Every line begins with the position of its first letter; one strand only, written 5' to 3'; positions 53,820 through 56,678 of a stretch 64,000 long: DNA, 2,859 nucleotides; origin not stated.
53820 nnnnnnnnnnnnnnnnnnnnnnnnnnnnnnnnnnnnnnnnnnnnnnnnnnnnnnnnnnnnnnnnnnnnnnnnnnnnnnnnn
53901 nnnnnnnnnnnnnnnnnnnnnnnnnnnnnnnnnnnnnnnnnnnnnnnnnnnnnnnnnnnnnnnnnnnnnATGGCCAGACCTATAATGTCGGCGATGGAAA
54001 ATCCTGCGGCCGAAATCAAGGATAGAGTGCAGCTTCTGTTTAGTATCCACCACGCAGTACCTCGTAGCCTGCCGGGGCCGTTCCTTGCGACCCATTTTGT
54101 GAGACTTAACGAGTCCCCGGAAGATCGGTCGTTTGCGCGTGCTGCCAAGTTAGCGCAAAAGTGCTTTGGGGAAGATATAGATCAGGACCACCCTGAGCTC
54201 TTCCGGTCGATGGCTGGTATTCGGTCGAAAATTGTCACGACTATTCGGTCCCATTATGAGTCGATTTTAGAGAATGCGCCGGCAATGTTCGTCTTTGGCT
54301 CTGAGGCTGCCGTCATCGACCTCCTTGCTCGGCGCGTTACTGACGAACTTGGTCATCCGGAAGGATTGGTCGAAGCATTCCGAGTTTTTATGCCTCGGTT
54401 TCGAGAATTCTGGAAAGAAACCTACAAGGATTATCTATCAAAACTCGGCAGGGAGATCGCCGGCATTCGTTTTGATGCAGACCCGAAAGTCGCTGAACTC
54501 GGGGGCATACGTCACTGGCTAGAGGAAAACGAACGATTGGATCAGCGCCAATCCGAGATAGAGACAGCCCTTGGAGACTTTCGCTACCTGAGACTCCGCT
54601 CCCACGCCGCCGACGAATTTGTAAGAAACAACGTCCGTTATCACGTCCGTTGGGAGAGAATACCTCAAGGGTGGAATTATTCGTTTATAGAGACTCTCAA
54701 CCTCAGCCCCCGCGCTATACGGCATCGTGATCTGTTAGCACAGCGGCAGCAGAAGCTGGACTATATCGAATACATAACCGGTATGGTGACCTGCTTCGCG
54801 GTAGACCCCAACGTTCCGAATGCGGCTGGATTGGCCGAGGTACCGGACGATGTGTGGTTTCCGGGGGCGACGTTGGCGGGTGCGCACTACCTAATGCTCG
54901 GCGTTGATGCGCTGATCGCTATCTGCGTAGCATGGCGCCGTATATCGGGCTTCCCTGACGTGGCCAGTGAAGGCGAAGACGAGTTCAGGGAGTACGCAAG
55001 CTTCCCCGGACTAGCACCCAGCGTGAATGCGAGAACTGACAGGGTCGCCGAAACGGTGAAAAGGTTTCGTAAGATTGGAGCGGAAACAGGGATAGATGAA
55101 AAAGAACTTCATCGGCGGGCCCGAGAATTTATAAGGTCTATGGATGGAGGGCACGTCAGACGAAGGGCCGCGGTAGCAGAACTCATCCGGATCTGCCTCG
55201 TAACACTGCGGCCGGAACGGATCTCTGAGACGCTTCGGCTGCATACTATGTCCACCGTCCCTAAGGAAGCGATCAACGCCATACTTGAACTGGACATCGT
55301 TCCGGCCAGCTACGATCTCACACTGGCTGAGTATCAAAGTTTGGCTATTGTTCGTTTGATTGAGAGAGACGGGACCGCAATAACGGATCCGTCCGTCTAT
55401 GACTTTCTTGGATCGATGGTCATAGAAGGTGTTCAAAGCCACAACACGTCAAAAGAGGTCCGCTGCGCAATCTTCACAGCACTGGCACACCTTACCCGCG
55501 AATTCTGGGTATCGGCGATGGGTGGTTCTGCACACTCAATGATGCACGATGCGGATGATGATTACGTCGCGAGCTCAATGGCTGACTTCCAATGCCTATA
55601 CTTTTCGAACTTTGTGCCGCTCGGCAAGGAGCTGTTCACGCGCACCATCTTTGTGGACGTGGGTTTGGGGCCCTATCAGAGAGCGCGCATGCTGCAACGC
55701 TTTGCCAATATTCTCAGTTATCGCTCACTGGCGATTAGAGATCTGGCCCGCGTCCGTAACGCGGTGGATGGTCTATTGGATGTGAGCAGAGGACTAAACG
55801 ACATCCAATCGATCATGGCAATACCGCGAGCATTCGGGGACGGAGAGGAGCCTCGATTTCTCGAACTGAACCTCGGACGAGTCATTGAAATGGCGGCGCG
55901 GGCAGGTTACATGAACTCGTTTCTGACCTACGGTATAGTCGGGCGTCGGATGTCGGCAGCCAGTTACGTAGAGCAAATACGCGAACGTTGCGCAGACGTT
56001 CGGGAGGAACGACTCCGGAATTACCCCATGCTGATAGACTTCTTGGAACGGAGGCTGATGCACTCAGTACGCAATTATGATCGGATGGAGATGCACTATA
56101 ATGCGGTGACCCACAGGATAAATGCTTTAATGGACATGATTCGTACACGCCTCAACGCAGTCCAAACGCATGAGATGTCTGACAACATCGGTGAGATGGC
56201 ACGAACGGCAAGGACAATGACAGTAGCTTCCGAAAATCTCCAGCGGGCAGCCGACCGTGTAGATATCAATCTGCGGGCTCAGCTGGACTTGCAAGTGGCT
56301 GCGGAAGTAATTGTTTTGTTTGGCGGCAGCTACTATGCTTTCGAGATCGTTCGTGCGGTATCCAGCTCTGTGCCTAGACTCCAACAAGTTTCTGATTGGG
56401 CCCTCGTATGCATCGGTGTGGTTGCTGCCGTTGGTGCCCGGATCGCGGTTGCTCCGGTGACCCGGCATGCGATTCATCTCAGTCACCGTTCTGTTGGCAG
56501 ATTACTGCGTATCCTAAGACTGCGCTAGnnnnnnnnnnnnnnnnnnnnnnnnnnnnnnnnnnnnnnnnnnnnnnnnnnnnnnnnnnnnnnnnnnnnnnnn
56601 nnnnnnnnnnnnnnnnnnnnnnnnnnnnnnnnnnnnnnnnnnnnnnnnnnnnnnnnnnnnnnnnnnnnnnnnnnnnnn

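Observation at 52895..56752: Compositionally foreign islet carrying one orphan 852-aa membrane-anchored protein (best candidate for an undescribed system)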

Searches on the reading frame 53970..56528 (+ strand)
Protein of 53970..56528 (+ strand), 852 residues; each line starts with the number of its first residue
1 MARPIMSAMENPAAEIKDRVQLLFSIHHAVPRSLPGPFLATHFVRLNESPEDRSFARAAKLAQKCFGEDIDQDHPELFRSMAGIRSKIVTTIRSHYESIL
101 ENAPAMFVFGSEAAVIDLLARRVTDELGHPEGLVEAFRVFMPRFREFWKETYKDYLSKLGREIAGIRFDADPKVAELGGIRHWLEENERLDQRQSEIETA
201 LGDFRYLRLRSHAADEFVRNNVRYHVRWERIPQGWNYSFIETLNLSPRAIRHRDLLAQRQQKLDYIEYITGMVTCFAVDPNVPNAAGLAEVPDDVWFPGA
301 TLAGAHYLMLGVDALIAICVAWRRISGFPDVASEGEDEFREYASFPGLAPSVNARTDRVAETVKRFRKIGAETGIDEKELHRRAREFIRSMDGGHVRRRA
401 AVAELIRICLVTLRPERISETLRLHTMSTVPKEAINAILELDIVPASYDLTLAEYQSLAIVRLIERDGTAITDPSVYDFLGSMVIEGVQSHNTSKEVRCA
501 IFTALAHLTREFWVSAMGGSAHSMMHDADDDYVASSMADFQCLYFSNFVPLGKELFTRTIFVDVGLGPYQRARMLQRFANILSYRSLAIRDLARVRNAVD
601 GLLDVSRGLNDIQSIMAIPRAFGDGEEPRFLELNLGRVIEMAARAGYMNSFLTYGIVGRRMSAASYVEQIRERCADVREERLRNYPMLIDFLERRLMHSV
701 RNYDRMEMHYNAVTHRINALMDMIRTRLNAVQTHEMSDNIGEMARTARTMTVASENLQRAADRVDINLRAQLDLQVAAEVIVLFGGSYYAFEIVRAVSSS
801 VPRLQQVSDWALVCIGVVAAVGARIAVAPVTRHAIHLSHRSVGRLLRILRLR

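Call 6: search_protein_families(library=pfam, proteins=[window:53970-56528:+], max_evalue=1)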
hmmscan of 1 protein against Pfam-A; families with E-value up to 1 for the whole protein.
window:53970-56528:+ (852 aa): 3 families
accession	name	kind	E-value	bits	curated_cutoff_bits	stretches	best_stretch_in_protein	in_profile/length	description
PF11902.13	DUF3422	-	5.9e-21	75.5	25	1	527-748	142-351/418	Protein of unknown function (DUF3422)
PF11071.14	Nuc_deoxyri_tr3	-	0.053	14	23.2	1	729-791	29-87/140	Nucleoside 2-deoxyribosyltransferase YtoQ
PF02388.22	FemAB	-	0.11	11.7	24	1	704-792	245-332/406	FemAB family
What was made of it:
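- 53970..56528 (+): Gene for the 852-aa expanded ('long-form') DUF3422 protein, including its stop codon. Pfam PF11902, E 5.9e-21 (call 6).
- On DUF3422 (PF11902): 75.5 bits against a cut-off of 25, E 5.9e-21 (call 6).
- On CorA/Mrs2 Mg2+ channel superfamily: No CorA hit at E <= 1 for the target (call 6).
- Closest known: DUF3422. Different: The Pfam model detects only positions 142-351 of 418 (call 6).
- Checked: The DUF3422 recollection is correct: PF11902, E 5.9e-21, 75.5 bits against a cut-off of 25, residues 527-748 (call 6).
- PF11902, E 5.9e-21 (call 6).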

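Call 7: search_protein_families(library=ncbifam, proteins=[window:53970-56528:+], max_evalue=1)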
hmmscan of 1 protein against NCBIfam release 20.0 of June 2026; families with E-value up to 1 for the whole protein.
window:53970-56528:+ (852 aa): 2 families
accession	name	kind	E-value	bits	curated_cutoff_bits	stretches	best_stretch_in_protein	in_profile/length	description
TIGR03646.1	YtoQ_fam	subfamily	0.0081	16.2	155.35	1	729-790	32-89/144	YtoQ family protein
NF010389.0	PRK13816.1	equivalog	0.088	12.7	196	1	690-738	79-129/131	ribosome-binding factor A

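Call 8: search_protein_families(library=padloc, proteins=[window:53970-56528:+], max_evalue=1)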
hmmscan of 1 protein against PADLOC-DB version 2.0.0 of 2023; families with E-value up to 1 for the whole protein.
window:53970-56528:+ (852 aa): 1 family
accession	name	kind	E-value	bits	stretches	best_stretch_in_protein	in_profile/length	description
PDLC00598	ZorA1|ZorA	-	0.026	10.9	1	703-768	457-521/663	MotA/ExbB/TolQ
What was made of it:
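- On Known anti-phage defence systems (PADLOC-DB v2): The best hit is ZorA, E 0.026, 10.9 bits (call 8).
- PADLOC does not recognise the protein (best hit ZorA, E 0.026; call 8). No defence model recognises the protein (call 8).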

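Call 10: find_homologous_proteins(query=window:53970-56528:+)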
Query window:53970-56528:+ (852 aa): 1 proteins with E <= 0.001 among 8000 candidates.
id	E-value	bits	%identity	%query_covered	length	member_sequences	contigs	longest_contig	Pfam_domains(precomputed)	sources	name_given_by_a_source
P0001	0.0e+0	1908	100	100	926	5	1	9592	PF11902.14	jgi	-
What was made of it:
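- Tried and rejected: The word-indexed protein search found only the protein itself (call 10).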

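Call 14: find_encoding_contigs(protein=P0001, flank=10000)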
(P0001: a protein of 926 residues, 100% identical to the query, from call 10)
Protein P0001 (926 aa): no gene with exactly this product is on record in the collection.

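Call 20: search_solved_structures(query=window:53970-56528:+, max_evalue=10)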
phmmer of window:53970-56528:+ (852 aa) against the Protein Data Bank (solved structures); distinct sequences matched with E-value up to 10: 1.
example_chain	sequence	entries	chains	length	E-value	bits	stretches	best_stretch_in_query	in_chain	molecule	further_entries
1kft_A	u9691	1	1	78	0.15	13.4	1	544-603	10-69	Excinuclease ABC subunit C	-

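Call 23: search_dna_similar(query=window:53970-56528:+, collection=plasmids, mode=protein, max_evalue=0.001, max_rows=30)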
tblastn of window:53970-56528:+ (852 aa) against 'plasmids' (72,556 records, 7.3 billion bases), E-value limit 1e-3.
Records with a match: 22; places in all: 24; records where one place covers at least 80% of the query: 0.
Best place of each record, by identity: <60% 22.
By first word of the organism name: Sphingobium 13; Burkholderia 5; Paraburkholderia 4.
By predicted mobility (MOB-suite, as given by PLSDB): non-mobilizable 18; conjugative 4.
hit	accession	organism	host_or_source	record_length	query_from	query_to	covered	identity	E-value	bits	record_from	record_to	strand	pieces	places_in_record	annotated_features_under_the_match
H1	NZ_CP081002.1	Sphingobium sp. V4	cell culture,soil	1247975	373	793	49%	25.1%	1e-8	67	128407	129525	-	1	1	record has no annotation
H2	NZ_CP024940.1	Paraburkholderia hospita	soil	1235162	556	796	28%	26.8%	1e-10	74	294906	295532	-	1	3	record has no annotation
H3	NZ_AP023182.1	Paraburkholderia sp. PGU19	Physopelta gutta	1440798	556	796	28%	26.0%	6e-11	74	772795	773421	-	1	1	record has no annotation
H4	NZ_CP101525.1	Burkholderia arboris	mixed culture,soil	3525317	556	796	28%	26.0%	7e-9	68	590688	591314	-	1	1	none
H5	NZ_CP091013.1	Burkholderia cenocepacia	-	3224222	556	796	28%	25.6%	3e-8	66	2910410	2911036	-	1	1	none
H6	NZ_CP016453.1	Sphingobium sp. RAC03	Microbial isolate,Algal phycosphere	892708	526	745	26%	28.1%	2e-7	63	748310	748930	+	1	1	DUF3422 domain-containing protein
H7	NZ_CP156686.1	Burkholderia stagnalis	Bacterial cells,soils collected in ...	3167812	556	796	28%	25.3%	1e-8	67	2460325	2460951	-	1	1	none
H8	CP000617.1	Burkholderia vietnamiensis G4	-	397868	552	801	29%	24.3%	1e-7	64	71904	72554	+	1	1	conserved hypothetical protein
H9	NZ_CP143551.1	Burkholderia multivorans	Homo sapiens,bronchoalveolar lavage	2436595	556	796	28%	25.2%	3e-7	62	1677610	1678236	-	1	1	none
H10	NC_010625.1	Paraburkholderia phymatum STM815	-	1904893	556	796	28%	24.9%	5e-9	68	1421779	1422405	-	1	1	record has no annotation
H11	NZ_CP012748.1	Paraburkholderia caribensis MBA4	soil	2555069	556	796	28%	24.1%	5e-8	65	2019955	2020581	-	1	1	none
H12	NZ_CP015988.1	Sphingobium sp. EP60837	cell culture,soil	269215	530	748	26%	23.6%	8e-5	54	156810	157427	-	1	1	DUF3422 domain-containing protein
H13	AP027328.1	Sphingobium sp. TomTYG64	-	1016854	551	757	24%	24.0%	5e-4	52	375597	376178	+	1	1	hypothetical protein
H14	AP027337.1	Sphingobium sp. TomTYG72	-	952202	551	728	21%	26.3%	3e-5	56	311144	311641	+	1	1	hypothetical protein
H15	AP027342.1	Sphingobium sp. TomTYG74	-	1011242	551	728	21%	26.3%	3e-5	56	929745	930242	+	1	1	hypothetical protein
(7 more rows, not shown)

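Call 26: get_annotated_region(hit=H6, flank=6000)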
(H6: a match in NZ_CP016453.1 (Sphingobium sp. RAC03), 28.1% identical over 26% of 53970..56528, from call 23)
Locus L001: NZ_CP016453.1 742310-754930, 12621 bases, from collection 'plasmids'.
description: Sphingobium sp. RAC03 plasmid pBSY17_1, complete sequence
organism: Sphingobium sp. RAC03 (NCBI taxid 1843368)
taxonomy: Bacteria; Pseudomonadota; Alphaproteobacteria; Sphingomonadales; Sphingomonadaceae; Sphingobium; Sphingobium sp. RAC03
host: -; source: Microbial isolate,Algal phycosphere; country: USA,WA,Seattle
typing (MOB-suite, as given by PLSDB): non-mobilizable; mating-pair formation MPF_F
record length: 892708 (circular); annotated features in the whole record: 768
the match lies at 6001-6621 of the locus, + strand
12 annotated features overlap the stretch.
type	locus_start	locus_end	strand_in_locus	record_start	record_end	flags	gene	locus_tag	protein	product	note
CDS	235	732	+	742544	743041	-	-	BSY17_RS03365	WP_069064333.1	hypothetical protein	-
CDS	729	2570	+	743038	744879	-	-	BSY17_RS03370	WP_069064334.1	acetyl/propionyl/methylcrotonyl-CoA carboxylase subunit alpha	-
CDS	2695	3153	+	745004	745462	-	-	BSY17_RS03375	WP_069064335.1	MaoC family dehydratase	-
CDS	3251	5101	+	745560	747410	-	ilvD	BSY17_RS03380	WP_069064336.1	dihydroxy-acid dehydratase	GO:0009082 - branched-chain amino acid biosynthetic process [Evidence IEA]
CDS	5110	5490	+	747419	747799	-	-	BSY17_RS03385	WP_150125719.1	VOC family protein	-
CDS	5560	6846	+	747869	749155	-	-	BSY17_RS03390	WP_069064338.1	DUF3422 domain-containing protein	-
CDS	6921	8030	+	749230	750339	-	-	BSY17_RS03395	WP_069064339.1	S-(hydroxymethyl)glutathione dehydrogenase/class III alcohol dehydrogenase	GO:0006113 - fermentation [Evidence IEA]; GO:0009404 - toxin metabolic process [Evidence IEA]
CDS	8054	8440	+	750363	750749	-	-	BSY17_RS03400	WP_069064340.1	VOC family protein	-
CDS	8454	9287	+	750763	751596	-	fghA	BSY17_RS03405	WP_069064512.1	S-formylglutathione hydrolase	GO:0046292 - formaldehyde metabolic process [Evidence IEA]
CDS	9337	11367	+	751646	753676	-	-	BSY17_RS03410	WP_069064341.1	M3 family metallopeptidase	GO:0006508 - proteolysis [Evidence IEA]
CDS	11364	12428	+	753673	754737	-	-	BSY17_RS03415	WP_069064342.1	PLP-dependent cysteine synthase family protein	-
CDS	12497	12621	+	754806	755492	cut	-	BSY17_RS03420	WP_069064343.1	CDP-alcohol phosphatidyltransferase family protein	GO:0008654 - phospholipid biosynthetic process [Evidence IEA]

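Call 27: get_annotated_region(hit=H8, flank=6000)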
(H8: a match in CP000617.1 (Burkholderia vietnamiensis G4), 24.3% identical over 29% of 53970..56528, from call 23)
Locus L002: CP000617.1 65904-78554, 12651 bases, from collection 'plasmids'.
description: Burkholderia vietnamiensis G4 plasmid pBVIE01, complete sequence
organism: Burkholderia vietnamiensis G4 (NCBI taxid 269482)
taxonomy: Bacteria; Pseudomonadota; Betaproteobacteria; Burkholderiales; Burkholderiaceae; Burkholderia; Burkholderia vietnamiensis; Burkholderia vietnamiensis G4
host: -; source: -; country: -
typing (MOB-suite, as given by PLSDB): conjugative; replicon rep_cluster_219; relaxase MOBF; mating-pair formation MPF_F
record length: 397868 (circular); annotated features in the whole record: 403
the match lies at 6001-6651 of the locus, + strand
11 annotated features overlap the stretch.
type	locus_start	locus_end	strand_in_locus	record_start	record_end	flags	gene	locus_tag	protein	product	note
CDS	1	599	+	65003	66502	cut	-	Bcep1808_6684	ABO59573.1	aldehyde dehydrogenase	-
CDS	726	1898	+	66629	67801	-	-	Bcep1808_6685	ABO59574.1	FAD dependent oxidoreductase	-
CDS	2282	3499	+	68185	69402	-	-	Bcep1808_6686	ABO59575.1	putative transcriptional regulator, GntR family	-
CDS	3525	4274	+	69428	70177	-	-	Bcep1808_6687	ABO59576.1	electron transfer flavoprotein beta-subunit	-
CDS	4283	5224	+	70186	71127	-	-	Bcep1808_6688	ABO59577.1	electron transfer flavoprotein, alpha subunit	-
CDS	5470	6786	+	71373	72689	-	-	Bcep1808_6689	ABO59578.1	conserved hypothetical protein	-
CDS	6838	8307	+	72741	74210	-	-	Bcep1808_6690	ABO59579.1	gamma-aminobutyrate:proton symporter, AAT family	-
CDS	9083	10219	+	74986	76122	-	-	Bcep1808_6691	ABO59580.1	amino acid/amide ABC transporter substrate-binding protein, HAAT family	-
CDS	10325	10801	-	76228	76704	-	-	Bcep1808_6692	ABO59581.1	transcriptional regulator, AsnC family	-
CDS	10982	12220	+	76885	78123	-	-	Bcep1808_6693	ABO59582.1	diaminopropionate ammonia-lyase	-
CDS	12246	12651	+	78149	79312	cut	-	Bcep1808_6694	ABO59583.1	amidohydrolase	-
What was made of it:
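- Closest known: DUF3422. Different: Canonical genes lie in metabolic neighbourhoods (calls 26, 27).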

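Call 31: search_protein_families(library=phrogs, proteins=[window:53970-56528:+], max_evalue=0.01)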
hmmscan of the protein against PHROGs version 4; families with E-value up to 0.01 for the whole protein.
window:53970-56528:+ (852 aa): 0 families
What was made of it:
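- Tried and rejected: NCBIfam, PADLOC and PHROGs gave no significant family (calls 7, 8, 31).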

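Call 35: search_protein_representatives(protein=window:53970-56528:+)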
Query: 852 residues. Proteins with E-value up to 0.001 (for the whole library): 195; up to 1e-10: 55; up to 1e-30: 27. The best 150 are listed.
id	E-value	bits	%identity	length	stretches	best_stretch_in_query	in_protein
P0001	0.0e+00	1908.2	100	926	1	1-852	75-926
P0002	5.9e-108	378.6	36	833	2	67-807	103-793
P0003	8.0e-108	378.1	42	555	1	359-840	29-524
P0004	4.3e-104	365.8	35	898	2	89-798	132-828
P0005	8.6e-98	344.9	39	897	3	472-799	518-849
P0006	2.1e-96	340.3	39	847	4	480-738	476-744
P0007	2.2e-94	333.7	34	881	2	84-797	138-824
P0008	6.1e-92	325.6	34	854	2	383-794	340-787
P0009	2.6e-78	280.5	37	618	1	202-745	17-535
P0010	2.5e-75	270.7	32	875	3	383-795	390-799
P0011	5.6e-73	262.9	39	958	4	454-828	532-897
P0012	8.8e-71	255.6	34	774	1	95-745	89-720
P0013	3.9e-67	243.5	37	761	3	474-749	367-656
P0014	6.1e-56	206.5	44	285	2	538-742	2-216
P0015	5.2e-55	203.5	34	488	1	115-613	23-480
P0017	8.1e-43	163.1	36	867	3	502-740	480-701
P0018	3.5e-41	157.7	36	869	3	526-806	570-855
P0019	1.7e-39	152.2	32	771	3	507-800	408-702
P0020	3.2e-38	147.9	37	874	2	518-738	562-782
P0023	3.9e-34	134.4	29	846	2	477-761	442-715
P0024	5.0e-34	134.0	31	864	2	499-743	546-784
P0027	7.4e-31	123.6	29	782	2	506-798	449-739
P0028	1.5e-30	122.5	32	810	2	515-751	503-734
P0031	2.7e-28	115.1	29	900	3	496-800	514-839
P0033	8.0e-26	106.9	33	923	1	487-732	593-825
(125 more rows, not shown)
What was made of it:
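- On DUF3422 (PF11902): About 40 of the listed relatives are 600-970 aa (call 35).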

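Call 39: list_cluster_members(proteins=[P0002, P0003, P0004, P0005, P0006, P0007, P0008, P0010, P0011, P0012])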
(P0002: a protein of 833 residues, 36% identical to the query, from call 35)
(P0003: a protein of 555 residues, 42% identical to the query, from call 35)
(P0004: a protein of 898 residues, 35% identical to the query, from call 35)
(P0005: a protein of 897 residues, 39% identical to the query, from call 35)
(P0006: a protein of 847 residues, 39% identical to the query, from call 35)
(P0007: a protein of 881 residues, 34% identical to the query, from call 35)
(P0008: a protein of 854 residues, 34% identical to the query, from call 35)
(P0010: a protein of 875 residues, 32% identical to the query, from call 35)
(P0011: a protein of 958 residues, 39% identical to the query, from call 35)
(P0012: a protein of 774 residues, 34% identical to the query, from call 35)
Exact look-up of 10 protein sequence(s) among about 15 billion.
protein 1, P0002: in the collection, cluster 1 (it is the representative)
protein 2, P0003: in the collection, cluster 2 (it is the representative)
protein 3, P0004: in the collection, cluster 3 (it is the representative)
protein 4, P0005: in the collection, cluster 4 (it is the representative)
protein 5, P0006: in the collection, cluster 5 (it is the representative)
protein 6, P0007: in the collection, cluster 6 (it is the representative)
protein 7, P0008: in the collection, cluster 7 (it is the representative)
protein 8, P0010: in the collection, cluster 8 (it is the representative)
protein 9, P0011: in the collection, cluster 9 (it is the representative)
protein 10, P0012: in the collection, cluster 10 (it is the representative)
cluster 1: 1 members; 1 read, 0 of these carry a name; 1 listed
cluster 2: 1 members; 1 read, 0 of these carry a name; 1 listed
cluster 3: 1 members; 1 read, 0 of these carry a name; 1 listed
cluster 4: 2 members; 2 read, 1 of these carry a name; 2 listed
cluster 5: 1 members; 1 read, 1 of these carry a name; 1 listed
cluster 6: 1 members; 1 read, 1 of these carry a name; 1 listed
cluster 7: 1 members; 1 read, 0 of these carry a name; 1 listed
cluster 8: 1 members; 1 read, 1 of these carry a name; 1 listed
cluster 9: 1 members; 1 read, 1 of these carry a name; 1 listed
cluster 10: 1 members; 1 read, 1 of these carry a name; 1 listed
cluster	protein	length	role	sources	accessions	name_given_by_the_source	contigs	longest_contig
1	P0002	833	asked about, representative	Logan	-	-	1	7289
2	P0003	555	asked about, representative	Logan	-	-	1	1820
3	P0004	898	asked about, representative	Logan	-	-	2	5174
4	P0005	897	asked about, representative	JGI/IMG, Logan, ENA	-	-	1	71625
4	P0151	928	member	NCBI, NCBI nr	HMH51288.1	MAG TPA: DUF3422 family protein [Candidatus Acidoferrum sp.] | DUF3422 family protein [Candidatus Acidoferrum sp.]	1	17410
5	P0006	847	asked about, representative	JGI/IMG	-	uncharacterized membrane-anchored protein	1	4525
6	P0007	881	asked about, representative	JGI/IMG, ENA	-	uncharacterized membrane-anchored protein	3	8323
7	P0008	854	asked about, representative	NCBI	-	-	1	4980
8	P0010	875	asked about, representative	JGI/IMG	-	uncharacterized membrane-anchored protein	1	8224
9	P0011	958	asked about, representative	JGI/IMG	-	uncharacterized membrane-anchored protein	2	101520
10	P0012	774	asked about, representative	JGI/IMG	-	hypothetical protein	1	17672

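Call 40: find_encoding_contigs(protein=P0005, flank=10000, max_places=3)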
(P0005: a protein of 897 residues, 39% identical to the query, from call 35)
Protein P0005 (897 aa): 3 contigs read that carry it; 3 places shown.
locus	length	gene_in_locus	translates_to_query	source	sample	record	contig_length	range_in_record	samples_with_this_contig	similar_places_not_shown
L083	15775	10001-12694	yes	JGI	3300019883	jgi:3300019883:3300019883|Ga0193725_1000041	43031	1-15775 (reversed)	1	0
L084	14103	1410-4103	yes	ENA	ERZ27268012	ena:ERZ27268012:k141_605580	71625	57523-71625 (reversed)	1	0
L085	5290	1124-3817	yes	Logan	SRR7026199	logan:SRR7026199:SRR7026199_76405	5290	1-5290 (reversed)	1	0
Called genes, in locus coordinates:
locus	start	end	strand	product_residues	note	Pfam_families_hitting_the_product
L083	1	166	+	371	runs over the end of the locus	PF01210:NAD_Gly3P_dh_N (faint), PF02558:ApbA (weak), PF02317:Octopine_DH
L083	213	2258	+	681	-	PF02629:CoA_binding (weak), PF13380:CoA_binding_2, PF13607:Succ_CoA_lig, PF19045:Ligase_CoA_2, PF13549:ATP-grasp_5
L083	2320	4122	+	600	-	PF21167:DUF6851, PF01569:PAP2 (weak), PF22778:VCPO_2nd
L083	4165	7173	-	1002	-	PF01590:GAF, PF13185:GAF_2, PF13492:GAF_3, PF01590:GAF, PF13185:GAF_2, PF13492:GAF_3, PF00512:HisKA, PF02518:HATPase_c, +1 more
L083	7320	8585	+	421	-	PF13433:Peripla_BP_5, PF13458:Peripla_BP_6, PF01094:ANF_receptor (weak)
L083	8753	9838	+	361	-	PF02885:Glycos_trans_3N, PF00591:Glycos_transf_3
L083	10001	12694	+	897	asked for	PF11902:DUF3422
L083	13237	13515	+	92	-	PF10387:DUF2442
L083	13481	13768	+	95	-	PF13711:DUF4160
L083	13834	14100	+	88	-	-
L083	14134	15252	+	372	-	PF01053:Cys_Met_Meta_PP, PF01041:DegT_DnrJ_EryC1 (weak), PF00266:Aminotran_5 (weak)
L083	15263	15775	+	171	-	?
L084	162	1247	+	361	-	PF02885:Glycos_trans_3N, PF00591:Glycos_transf_3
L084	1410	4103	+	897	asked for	PF11902:DUF3422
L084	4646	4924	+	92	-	PF10387:DUF2442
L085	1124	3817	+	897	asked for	PF11902:DUF3422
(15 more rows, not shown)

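Call 41: find_encoding_contigs(protein=P0011, flank=10000, max_places=3)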
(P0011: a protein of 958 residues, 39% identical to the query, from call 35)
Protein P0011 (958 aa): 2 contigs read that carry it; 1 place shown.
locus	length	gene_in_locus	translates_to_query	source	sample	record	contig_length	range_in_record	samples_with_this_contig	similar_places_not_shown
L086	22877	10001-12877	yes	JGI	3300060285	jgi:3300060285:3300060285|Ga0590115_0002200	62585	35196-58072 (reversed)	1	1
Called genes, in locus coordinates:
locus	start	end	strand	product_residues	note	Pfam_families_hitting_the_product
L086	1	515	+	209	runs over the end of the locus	-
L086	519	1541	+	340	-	PF20911:GP7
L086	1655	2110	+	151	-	PF21190:Bbp16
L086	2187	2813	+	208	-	-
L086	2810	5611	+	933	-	PF16190:E1_FCCH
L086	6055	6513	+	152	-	PF00583:Acetyltransf_1, PF13508:Acetyltransf_7 (faint)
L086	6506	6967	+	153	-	-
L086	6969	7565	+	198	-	PF24072:T7_gp14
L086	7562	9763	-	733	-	-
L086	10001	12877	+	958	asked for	PF11902:DUF3422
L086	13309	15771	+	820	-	PF04851:ResIII, PF00176:SNF2-rel_dom, PF00270:DEAD (weak), PF00271:Helicase_C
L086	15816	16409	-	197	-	-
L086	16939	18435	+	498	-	-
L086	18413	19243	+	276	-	-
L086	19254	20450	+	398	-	-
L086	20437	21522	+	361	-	-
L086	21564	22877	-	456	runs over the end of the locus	-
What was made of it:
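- One homologue lies inside a podovirus-like prophage directly after the virion genes (call 41).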
